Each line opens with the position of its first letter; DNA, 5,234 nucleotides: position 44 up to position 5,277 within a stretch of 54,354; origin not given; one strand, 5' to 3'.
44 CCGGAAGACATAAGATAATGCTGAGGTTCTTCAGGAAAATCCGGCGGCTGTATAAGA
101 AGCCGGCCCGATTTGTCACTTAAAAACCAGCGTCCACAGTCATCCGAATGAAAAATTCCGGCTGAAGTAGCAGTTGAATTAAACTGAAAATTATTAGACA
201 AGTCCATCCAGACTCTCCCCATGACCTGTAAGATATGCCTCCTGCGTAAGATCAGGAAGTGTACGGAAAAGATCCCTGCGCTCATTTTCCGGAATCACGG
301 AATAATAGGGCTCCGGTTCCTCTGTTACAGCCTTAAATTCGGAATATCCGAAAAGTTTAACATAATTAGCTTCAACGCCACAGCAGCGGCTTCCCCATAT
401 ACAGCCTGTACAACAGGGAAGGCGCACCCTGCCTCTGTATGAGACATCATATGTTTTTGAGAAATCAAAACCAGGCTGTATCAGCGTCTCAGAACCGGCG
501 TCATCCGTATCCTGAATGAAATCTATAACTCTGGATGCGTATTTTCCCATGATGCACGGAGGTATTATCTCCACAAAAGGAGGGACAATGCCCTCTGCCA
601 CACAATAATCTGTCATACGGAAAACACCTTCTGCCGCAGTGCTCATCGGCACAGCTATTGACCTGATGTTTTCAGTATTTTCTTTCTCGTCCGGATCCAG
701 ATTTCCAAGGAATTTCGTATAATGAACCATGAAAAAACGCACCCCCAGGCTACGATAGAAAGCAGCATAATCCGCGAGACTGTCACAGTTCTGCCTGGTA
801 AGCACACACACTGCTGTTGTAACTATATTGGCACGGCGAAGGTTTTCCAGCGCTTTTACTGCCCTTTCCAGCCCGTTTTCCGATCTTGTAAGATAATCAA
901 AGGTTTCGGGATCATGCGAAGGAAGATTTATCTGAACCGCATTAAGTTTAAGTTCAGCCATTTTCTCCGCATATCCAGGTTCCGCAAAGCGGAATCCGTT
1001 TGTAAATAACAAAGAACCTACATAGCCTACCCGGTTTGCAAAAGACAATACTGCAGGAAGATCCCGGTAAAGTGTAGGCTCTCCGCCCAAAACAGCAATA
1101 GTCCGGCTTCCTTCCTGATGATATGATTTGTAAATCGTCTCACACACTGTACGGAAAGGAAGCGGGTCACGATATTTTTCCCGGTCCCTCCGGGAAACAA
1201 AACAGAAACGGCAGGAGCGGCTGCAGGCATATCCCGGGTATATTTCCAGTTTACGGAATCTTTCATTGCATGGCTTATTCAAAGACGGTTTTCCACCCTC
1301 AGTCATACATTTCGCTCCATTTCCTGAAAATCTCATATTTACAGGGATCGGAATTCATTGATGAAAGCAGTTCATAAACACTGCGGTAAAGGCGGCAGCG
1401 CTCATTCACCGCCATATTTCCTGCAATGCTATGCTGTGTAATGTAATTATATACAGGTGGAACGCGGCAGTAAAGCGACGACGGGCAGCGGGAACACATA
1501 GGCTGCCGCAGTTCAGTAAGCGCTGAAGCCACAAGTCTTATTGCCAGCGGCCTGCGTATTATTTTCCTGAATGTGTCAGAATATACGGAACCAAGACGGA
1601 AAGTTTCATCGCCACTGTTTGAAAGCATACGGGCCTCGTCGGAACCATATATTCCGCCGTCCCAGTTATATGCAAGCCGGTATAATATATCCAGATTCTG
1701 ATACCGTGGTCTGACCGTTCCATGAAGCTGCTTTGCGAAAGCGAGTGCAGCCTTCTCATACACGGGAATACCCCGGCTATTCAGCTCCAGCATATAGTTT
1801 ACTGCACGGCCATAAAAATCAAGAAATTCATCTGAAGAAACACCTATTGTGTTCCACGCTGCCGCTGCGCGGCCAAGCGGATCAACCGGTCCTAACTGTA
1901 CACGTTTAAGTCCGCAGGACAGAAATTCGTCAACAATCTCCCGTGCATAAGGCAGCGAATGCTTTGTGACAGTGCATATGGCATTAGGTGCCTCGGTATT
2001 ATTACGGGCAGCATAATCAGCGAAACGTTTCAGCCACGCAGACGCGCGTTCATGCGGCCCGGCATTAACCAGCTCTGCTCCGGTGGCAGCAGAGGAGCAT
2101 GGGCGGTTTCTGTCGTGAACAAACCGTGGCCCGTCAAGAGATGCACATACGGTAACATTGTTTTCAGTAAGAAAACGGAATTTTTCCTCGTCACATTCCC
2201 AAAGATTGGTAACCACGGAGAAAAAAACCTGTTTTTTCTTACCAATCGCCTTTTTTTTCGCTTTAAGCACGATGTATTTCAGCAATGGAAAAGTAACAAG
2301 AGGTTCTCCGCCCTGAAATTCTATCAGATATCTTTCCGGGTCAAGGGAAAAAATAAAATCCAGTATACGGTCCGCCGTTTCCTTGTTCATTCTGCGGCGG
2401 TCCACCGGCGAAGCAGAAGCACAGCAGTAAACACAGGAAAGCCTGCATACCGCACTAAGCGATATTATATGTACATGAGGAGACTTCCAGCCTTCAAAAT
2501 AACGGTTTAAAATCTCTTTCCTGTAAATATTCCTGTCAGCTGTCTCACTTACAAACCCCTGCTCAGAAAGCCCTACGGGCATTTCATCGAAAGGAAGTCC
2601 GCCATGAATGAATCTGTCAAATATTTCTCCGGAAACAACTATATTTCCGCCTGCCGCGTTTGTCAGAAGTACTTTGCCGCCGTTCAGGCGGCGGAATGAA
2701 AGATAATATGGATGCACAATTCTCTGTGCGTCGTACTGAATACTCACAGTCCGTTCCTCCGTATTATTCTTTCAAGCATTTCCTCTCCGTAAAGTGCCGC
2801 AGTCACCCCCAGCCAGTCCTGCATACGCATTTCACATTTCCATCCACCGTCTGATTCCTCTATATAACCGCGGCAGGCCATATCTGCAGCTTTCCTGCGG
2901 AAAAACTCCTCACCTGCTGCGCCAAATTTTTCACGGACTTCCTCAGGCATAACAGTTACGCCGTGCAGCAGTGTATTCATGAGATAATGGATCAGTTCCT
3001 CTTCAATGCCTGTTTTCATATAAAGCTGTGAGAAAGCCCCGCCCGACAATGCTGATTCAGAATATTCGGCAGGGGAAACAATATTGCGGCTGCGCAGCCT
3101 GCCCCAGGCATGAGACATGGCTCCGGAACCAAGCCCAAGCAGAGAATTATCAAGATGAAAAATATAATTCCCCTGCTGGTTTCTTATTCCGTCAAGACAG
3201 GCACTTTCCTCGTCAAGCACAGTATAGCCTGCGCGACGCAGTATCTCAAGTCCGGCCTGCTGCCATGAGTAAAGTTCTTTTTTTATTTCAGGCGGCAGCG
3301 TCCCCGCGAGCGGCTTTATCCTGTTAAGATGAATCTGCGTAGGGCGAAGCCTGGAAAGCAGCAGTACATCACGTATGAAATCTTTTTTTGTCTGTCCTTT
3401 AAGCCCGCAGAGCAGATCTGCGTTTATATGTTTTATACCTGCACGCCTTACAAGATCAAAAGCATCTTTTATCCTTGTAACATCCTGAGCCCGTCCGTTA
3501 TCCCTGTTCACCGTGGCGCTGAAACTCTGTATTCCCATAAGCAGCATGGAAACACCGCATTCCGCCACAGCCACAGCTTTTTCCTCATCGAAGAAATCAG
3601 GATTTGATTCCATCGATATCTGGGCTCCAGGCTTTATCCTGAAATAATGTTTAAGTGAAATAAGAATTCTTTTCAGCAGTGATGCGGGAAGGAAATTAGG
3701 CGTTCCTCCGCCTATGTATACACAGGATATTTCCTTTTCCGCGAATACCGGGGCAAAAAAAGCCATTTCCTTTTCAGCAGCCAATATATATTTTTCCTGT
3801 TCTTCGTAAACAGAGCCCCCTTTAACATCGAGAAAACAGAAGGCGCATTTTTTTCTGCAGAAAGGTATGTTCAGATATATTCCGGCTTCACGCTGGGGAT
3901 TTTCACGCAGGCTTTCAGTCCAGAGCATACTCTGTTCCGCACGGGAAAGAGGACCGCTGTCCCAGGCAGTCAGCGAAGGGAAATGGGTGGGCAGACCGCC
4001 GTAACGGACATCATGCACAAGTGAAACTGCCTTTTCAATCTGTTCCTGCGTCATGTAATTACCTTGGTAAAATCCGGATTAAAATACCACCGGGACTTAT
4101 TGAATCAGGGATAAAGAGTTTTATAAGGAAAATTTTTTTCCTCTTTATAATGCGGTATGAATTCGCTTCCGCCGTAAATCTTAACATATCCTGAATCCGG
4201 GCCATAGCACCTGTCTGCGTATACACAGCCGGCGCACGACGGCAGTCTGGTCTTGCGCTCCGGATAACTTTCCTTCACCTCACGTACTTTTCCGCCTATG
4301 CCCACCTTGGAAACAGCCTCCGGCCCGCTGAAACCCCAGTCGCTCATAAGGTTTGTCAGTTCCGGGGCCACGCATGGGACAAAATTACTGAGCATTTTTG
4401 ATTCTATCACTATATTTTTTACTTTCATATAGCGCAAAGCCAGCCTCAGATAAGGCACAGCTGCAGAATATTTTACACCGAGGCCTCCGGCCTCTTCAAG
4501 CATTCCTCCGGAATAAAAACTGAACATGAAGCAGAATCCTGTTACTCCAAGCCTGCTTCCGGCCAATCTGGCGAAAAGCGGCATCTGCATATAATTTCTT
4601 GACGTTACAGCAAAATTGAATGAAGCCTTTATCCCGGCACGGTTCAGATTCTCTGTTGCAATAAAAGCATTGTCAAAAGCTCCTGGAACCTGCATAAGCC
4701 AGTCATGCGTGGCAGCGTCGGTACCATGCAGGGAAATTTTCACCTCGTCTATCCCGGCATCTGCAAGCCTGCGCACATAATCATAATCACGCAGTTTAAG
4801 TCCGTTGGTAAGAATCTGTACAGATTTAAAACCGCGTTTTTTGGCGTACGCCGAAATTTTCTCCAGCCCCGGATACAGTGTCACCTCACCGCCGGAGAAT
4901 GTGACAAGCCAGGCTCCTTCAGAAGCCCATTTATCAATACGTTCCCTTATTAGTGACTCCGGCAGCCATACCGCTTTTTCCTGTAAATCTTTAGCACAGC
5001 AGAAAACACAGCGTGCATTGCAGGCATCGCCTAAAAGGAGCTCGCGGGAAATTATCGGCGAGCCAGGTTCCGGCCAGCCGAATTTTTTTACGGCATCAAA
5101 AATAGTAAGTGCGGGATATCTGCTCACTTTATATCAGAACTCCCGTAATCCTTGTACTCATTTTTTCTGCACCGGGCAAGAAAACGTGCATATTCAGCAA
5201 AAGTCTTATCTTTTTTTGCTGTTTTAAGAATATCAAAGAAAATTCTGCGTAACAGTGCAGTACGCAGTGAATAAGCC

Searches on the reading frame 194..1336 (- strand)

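Call 5: search_protein_families(library=ncbifam, proteins=[window:194-1336:-], max_evalue=0.01)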
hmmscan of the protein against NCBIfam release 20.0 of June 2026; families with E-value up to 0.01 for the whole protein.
window:194-1336:- (380 aa): 40 families (the best 25 are shown)
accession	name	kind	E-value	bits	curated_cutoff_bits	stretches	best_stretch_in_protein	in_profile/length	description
NF038332.1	rSAM_rare_HxsC4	exception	2.2e-20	73.1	500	1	19-200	5-187/335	radical SAM protein HxsC4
NF045646.2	rSAM_Se_TrsS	equivalog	4.7e-15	55.1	490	1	37-185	95-242/441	radical SAM (seleno)protein TrsS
NF045574.1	sacti_mat_StsB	exception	4.2e-14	52.2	625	1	71-218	136-280/466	StsB family radical SAM/SPASM domain sactipeptide maturase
TIGR02668.1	moaA_archaeal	equivalog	5.8e-13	48.5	325.25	1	36-233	18-212/303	GTP 3',8-cyclase MoaA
TIGR04303.1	GeoRSP_rSAM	equivalog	7.7e-13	48.7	400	1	37-209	14-179/325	GeoRSP system radical SAM/SPASM protein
TIGR03977.1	rSAM_pair_HxsC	equivalog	8.4e-13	47.8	267.9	1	37-194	34-190/292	His-Xaa-Ser system radical SAM maturase HxsC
NF045702.1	rSAM_GDGT_ether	equivalog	1.7e-12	46.7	450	1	38-192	96-251/486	tetraether lipid synthase Tes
TIGR03962.1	mycofact_rSAM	equivalog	1.1e-11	44.5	265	1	36-201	20-180/339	mycofactocin radical SAM maturase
TIGR02666.1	moaA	equivalog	1.7e-11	43.7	284.05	1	37-211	19-197/336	GTP 3',8-cyclase MoaA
TIGR04251.1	SCM_rSAM_ScmF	equivalog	2.2e-11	43.8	400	1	29-199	5-174/353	SynChlorMet cassette radical SAM/SPASM protein ScmF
NF001199.0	PRK00164.2-1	equivalog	4.9e-11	42.3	231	1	32-227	16-209/308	GTP 3',8-cyclase MoaA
NF038283.1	viperin_w_prok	equivalog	7.8e-11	41.6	180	1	37-171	11-154/281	viperin family antiviral radical SAM protein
TIGR04051.1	rSAM_NirJ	equivalog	1.3e-10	40.8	515.45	1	38-212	12-181/354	heme d1 biosynthesis radical SAM protein NirJ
NF050035.1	rSAM_WgK_link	exception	2.2e-10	40.1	650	1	37-204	18-181/367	radical SAM/SPASM peptide maturase WgkB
NF049973.1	radical_Rv1681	equivalog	4.7e-09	35.6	380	1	29-199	73-239/326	Rv1681 family radical SAM protein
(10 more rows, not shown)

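Call 6: search_protein_families(library=pfam, proteins=[window:194-1336:-], max_evalue=0.01)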
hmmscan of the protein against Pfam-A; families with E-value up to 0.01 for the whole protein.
window:194-1336:- (380 aa): 2 families
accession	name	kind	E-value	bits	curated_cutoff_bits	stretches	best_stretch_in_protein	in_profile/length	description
PF04055.27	Radical_SAM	-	3.4e-19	70.1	29.5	1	33-183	2-155/166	Radical SAM superfamily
PF13353.11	Fer4_12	-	7.5e-05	23.5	22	1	37-120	14-97/137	4Fe-4S single cluster domain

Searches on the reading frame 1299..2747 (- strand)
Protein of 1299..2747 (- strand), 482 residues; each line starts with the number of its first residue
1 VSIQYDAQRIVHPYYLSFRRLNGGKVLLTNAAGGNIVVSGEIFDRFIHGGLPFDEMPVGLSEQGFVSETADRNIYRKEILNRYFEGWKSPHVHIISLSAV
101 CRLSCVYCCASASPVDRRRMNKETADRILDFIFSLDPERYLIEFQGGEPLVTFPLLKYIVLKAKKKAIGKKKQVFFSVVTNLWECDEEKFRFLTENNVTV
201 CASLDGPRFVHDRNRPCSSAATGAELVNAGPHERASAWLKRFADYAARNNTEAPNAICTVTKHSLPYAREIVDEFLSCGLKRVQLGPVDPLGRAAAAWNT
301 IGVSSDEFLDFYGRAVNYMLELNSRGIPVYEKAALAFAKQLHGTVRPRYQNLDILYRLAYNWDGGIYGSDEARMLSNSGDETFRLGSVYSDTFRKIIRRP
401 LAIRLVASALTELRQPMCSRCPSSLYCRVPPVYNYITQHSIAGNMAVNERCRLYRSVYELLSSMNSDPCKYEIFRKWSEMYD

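Call 5: search_protein_families(library=ncbifam, proteins=[window:1299-2747:-], max_evalue=0.01)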
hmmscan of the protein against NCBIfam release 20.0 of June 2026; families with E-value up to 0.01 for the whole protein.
window:1299-2747:- (482 aa): 47 families (the best 25 are shown)
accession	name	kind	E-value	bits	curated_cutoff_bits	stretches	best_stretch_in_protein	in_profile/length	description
TIGR03978.1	rSAM_paired_1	equivalog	4.6e-100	335.6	370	1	15-477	3-465/466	His-Xaa-Ser system radical SAM maturase HxsB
NF047865.1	rSAM_PapB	equivalog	4e-26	92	340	1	96-311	8-211/330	PapB family radical SAM/SPASM ranthipeptide maturase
TIGR04064.1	rSAM_nif11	equivalog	4.2e-24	85.1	518.7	1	97-219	84-209/459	nif11-like peptide radical SAM maturase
TIGR04068.1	rSAM_ocin_clost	equivalog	9.6e-24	84.1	500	1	60-223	53-220/462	Cys-rich peptide radical SAM maturase CcpM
TIGR04083.1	rSAM_pep_methan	hypoth_equivalog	2e-20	73.1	300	1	91-466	1-345/376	TIGR04083 family peptide-modifying radical SAM enzyme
TIGR03906.1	quino_hemo_SAM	equivalog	1.7e-19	69.9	453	1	94-220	97-227/467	quinohemoprotein amine dehydrogenase maturation protein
TIGR03974.1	rSAM_six_Cys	equivalog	4e-19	68.8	425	1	96-288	102-286/451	thioether cross-link-forming SCIFF peptide maturase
TIGR04280.1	geopep_mat_rSAM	hypoth_equivalog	2e-16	60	400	1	25-220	19-216/428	geopeptide radical SAM maturase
NF035951.1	rSAM_RumMC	equivalog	2.1e-16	59.7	720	1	94-216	115-241/510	RumMC family radical SAM sactipeptide maturase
TIGR03942.1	sulfatase_rSAM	equivalog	2.2e-16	59.9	349.45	1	91-460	1-352/363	anaerobic sulfatase maturase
NF040492.1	not_ScfB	exception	5.4e-14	51.9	855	1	96-287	100-284/450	ScfB-related radical SAM/SPASM orphan maturase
NF038107.1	rSAM_NF038107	equivalog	2.6e-13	49.5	600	1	93-218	87-217/444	Cys-every-fifth radical SAM/SPASM peptide maturase CefB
NF041718.1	rSAM_phane_AMC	equivalog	4.7e-13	48.9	425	1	92-429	7-325/362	cyclophane-forming radical SAM peptide maturase AmcB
NF010321.0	PRK13758.1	equivalog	3.3e-11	42.9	441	1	94-217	8-136/370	anaerobic sulfatase-maturase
NF041298.1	rSAM_mat_DynA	equivalog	4.1e-11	42.5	450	1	93-314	3-212/356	dynobactin maturation radical SAM/SPASM protein DynA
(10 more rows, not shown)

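Call 6: search_protein_families(library=pfam, proteins=[window:1299-2747:-], max_evalue=0.01)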
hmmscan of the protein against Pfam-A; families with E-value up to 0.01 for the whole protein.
window:1299-2747:- (482 aa): 2 families
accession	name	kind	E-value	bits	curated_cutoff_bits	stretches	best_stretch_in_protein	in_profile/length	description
PF04055.27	Radical_SAM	-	3e-10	41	29.5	1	96-213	2-119/166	Radical SAM superfamily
PF13353.11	Fer4_12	-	9.1e-06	26.4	22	1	99-201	13-114/137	4Fe-4S single cluster domain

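Call 25: search_protein_families(library=padloc, proteins=[window:1299-2747:-], max_evalue=0.001)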
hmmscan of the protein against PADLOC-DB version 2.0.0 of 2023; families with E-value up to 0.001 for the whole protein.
window:1299-2747:- (482 aa): 2 families
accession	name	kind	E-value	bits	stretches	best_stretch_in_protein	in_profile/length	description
PDLC02904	pVip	-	1.5e-06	26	1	97-188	9-91/262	Viperins associated with kinases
PDLC02903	pVip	-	2.2e-05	22.1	1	97-205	6-101/257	Viperins not associated with kinases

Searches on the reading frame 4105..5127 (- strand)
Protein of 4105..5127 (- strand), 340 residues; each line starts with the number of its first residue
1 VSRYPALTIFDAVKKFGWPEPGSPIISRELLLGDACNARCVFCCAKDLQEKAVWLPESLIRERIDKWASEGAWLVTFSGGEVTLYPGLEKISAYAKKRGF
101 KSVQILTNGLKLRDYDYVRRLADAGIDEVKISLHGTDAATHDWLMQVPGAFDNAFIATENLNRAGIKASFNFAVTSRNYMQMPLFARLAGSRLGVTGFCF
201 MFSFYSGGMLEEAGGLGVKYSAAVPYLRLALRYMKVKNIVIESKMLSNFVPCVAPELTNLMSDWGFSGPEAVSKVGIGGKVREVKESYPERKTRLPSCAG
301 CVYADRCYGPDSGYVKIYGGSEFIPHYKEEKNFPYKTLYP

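Call 5: search_protein_families(library=ncbifam, proteins=[window:4105-5127:-], max_evalue=0.01)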
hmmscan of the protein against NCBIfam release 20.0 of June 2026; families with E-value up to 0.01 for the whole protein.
window:4105-5127:- (340 aa): 45 families (the best 25 are shown)
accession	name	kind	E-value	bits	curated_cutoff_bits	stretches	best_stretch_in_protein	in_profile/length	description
NF038332.1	rSAM_rare_HxsC4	exception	5.1e-23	81.8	500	1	30-183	18-175/335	radical SAM protein HxsC4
TIGR04545.1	rSAM_ahbD_hemeb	equivalog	9.6e-22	77.9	500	1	33-200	7-172/339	heme b synthase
TIGR04546.1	rSAM_ahbC_deAc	equivalog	1.8e-20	73.1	650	1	35-207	48-217/390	12,18-didecarboxysiroheme deacetylase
TIGR04251.1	SCM_rSAM_ScmF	equivalog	2.6e-20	73.1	400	1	31-195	9-174/353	SynChlorMet cassette radical SAM/SPASM protein ScmF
TIGR03977.1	rSAM_pair_HxsC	equivalog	1.3e-19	70.2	267.9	1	29-196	28-198/292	His-Xaa-Ser system radical SAM maturase HxsC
NF045574.1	sacti_mat_StsB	exception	8.1e-19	67.8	625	1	33-189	103-256/466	StsB family radical SAM/SPASM domain sactipeptide maturase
TIGR04051.1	rSAM_NirJ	equivalog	3e-18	65.9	515.45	1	35-207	11-180/354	heme d1 biosynthesis radical SAM protein NirJ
TIGR04466.1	rSAM_BlsE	equivalog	1.9e-17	63.7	400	1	34-187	11-160/327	cytosylglucuronate decarboxylase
TIGR04347.1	pseudo_SAM_Halo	equivalog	3.2e-17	62.9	525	1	34-207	46-216/390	TIGR04347 family pseudo-SAM/SPASM protein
NF045646.2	rSAM_Se_TrsS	equivalog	3.7e-16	58.7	490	1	34-144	94-206/441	radical SAM (seleno)protein TrsS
TIGR02668.1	moaA_archaeal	equivalog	1.4e-15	57.1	325.25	1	30-185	14-169/303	GTP 3',8-cyclase MoaA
TIGR04303.1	GeoRSP_rSAM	equivalog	6.2e-15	55.6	400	1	33-189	12-164/325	GeoRSP system radical SAM/SPASM protein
TIGR03962.1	mycofact_rSAM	equivalog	9.4e-15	54.6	265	1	32-191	18-175/339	mycofactocin radical SAM maturase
TIGR02666.1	moaA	equivalog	1.8e-14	53.5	284.05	1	32-173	16-163/336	GTP 3',8-cyclase MoaA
TIGR04055.1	rSAM_NirJ2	equivalog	5.3e-14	52.5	500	1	34-202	8-173/326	putative heme d1 biosynthesis radical SAM protein NirJ2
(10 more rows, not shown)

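Call 6: search_protein_families(library=pfam, proteins=[window:4105-5127:-], max_evalue=0.01)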
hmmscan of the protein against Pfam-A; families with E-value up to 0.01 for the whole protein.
window:4105-5127:- (340 aa): 1 family
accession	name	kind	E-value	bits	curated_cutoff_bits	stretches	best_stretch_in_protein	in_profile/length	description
PF04055.27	Radical_SAM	-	2.4e-22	80.3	29.5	1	32-172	3-147/166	Radical SAM superfamily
